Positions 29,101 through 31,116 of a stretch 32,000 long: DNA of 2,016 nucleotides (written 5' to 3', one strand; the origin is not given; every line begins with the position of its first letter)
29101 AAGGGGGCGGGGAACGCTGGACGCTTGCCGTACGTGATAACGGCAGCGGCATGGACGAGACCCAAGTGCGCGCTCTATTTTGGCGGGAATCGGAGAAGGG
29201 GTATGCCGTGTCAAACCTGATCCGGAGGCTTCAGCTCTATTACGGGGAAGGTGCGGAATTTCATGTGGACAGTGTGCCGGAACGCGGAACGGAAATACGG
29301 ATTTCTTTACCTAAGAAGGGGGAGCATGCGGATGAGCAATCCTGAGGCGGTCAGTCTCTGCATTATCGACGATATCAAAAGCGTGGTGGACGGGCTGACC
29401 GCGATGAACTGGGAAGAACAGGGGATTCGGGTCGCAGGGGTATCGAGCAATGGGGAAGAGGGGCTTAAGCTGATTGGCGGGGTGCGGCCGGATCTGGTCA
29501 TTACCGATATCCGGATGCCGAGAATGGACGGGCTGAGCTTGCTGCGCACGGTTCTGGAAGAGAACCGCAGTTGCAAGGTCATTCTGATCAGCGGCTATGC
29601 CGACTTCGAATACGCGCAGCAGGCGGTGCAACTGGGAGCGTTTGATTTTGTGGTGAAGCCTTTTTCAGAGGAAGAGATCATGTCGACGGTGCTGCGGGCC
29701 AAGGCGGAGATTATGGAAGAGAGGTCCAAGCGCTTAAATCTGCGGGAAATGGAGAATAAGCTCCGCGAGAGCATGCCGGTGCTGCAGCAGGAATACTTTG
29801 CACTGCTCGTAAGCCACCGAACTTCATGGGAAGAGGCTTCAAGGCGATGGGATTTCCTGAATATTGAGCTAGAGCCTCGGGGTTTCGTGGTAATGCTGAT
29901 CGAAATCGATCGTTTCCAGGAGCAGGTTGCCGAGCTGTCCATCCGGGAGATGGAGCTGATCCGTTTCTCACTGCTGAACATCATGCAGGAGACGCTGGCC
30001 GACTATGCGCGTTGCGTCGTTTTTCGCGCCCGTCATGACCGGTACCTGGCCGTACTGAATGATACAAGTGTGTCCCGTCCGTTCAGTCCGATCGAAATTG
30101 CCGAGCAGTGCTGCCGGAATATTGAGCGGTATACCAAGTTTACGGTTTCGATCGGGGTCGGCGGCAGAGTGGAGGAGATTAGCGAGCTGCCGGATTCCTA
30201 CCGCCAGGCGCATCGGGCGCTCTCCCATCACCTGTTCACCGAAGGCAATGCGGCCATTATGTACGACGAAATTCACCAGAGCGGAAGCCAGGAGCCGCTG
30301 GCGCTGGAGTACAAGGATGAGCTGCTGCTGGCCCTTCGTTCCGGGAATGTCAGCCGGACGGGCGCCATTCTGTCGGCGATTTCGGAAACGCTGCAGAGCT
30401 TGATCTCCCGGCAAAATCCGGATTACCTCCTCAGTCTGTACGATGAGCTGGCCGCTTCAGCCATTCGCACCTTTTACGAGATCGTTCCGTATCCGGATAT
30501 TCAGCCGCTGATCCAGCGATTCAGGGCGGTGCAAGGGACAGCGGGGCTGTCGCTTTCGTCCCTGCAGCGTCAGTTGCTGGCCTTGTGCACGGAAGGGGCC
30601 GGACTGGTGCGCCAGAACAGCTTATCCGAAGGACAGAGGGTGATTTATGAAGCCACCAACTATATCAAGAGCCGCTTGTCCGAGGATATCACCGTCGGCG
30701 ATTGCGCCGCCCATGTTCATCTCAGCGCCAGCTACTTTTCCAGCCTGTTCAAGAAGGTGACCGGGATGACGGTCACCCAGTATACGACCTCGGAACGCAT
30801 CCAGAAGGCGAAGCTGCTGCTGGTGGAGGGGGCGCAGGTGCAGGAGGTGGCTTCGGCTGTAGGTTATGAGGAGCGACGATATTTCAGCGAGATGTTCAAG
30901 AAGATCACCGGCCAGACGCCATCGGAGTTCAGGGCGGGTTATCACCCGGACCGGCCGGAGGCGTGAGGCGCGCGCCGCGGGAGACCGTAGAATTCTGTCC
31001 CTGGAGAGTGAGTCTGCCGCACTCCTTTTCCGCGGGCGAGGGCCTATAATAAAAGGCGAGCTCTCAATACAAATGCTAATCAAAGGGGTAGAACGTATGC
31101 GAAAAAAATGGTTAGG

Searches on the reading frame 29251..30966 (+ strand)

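Call 30: search_protein_families(library=pfam, proteins=[window:29251-30966:+], max_evalue=0.001)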
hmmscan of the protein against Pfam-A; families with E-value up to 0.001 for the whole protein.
window:29251-30966:+ (571 aa): 5 families
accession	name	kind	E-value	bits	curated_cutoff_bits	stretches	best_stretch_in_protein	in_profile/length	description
PF00072.30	Response_reg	-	2.7e-25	89.1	30.2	1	37-147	2-110/111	Response regulator receiver domain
PF12833.13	HTH_18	-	1.6e-22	80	33.6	1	486-562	2-79/80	Helix-turn-helix domain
PF00165.29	HTH_AraC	-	4.8e-21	74.8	26.6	2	472-512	1-41/42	Bacterial regulatory helix-turn-helix proteins, AraC family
PF17853.6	GGDEF_2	-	2.4e-14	54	24.5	1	192-325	4-115/116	GGDEF-like domain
PF24898.2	GGDEF_GdpP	-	0.00087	20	30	0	217-324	1-105/126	Cyclic-di-AMP phosphodiesterase GdpP-like, GGDEF domain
